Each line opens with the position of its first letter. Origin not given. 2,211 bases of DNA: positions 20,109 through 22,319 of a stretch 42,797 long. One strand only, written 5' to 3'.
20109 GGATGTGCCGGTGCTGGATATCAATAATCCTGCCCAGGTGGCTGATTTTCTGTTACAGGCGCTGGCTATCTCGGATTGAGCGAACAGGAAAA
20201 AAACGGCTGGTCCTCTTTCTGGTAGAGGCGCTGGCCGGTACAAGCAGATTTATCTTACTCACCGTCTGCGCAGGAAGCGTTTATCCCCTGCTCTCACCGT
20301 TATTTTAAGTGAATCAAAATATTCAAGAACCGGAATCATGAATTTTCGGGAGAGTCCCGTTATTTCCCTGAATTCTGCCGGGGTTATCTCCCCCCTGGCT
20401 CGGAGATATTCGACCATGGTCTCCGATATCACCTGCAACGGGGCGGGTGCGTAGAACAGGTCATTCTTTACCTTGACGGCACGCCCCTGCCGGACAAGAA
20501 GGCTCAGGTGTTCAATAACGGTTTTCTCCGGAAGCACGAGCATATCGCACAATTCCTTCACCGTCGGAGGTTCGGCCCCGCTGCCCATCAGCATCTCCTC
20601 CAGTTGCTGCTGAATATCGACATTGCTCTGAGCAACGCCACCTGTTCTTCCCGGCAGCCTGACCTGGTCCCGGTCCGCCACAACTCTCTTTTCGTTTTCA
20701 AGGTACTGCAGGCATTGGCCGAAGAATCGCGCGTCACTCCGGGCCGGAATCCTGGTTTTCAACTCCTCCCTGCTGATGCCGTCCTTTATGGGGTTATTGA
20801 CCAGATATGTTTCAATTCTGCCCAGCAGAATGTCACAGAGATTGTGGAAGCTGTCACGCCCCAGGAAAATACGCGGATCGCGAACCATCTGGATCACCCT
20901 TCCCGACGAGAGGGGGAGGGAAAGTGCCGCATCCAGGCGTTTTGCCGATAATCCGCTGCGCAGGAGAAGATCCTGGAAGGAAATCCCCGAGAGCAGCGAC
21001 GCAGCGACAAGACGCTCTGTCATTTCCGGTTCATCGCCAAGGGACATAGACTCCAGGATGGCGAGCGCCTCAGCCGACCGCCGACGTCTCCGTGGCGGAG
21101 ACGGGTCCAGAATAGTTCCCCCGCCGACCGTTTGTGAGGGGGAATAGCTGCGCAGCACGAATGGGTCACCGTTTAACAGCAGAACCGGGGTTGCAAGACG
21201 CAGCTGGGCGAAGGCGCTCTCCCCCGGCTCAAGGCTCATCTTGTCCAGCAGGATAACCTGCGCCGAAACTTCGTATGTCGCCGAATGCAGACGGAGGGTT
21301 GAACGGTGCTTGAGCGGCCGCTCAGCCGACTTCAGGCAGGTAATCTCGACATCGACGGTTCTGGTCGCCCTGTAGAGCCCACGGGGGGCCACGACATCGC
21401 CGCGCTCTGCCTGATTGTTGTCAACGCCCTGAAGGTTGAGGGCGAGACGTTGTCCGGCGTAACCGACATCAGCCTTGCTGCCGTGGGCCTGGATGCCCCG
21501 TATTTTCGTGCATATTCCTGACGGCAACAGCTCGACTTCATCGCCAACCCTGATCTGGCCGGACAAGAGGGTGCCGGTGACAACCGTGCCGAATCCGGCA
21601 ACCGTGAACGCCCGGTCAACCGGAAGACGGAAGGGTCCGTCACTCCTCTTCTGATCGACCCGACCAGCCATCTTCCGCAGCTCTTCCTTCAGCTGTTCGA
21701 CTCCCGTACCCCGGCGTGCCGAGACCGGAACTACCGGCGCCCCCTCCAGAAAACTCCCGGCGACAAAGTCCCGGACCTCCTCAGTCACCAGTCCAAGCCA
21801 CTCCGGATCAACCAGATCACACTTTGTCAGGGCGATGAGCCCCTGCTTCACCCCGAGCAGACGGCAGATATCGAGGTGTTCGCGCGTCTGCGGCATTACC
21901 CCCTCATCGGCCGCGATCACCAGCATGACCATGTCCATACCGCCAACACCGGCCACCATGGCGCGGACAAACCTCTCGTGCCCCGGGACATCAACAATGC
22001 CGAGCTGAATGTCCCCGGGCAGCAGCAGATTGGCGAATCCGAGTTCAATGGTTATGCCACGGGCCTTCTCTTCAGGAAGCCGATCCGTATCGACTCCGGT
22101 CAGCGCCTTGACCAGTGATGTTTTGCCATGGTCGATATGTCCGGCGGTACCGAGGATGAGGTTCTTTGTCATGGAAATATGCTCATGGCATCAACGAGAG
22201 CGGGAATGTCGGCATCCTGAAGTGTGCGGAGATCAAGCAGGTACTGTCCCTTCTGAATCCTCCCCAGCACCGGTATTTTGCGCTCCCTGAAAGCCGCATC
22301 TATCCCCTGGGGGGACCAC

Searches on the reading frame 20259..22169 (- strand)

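Call 10: search_protein_families(library=ncbifam, proteins=[window:20259-22169:-])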
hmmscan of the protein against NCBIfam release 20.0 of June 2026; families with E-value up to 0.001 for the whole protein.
window:20259-22169:- (636 aa): 34 families (the best 25 are shown)
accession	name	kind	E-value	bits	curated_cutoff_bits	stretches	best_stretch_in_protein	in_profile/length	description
TIGR00475.1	selB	equivalog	1.8e-114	383.6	242.25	2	5-371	2-347/581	selenocysteine-specific translation elongation factor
NF009373.0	PRK12736.1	subfamily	3.3e-52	177.6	452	1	5-353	14-389/394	elongation factor Tu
NF000766.0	PRK00049.1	subfamily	1.7e-50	172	449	1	5-353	14-391/396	elongation factor Tu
TIGR00485.1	EF-Tu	equivalog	1.9e-48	165.2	522.4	1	5-353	14-389/394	elongation factor Tu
NF009372.0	PRK12735.1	subfamily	3.8e-48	164.2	479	1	5-353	14-391/396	elongation factor Tu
TIGR03680.1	eif2g_arch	equivalog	1e-46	160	514.5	2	56-219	83-253/407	translation initiation factor IF-2 subunit gamma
NF003077.0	PRK04000.1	equivalog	9.5e-46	156.8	315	2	56-217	87-256/412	translation initiation factor IF-2 subunit gamma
NF008969.0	PRK12317.1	subfamily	3.7e-44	151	502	1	29-279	61-327/426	elongation factor 1-alpha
TIGR00483.1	EF-1_alpha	equivalog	4.1e-35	121.1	540.1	1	28-261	60-309/427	translation elongation factor EF-1 subunit alpha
TIGR02034.1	CysN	subfamily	1.7e-31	109.7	336.1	1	29-355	56-394/406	sulfate adenylyltransferase, large subunit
NF003478.0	PRK05124.1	equivalog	1.9e-31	109.2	590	1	29-356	83-422/475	sulfate adenylyltransferase subunit CysN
NF004035.0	PRK05506.1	subfamily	5.9e-31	107.4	715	1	28-354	79-417/632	bifunctional sulfate adenylyltransferase subunit 1/adenylylsulfate kinase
TIGR00487.1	IF-2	equivalog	3.2e-19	69.1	424.4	1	6-227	90-307/587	translation initiation factor IF-2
TIGR00231.1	small_GTP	domain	2e-14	53.7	42.5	1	6-164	6-162/164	GTP-binding protein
NF012153.1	tet_protect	equivalog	1.2e-10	40.3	775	1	27-105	39-116/614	tetracycline resistance ribosomal protection protein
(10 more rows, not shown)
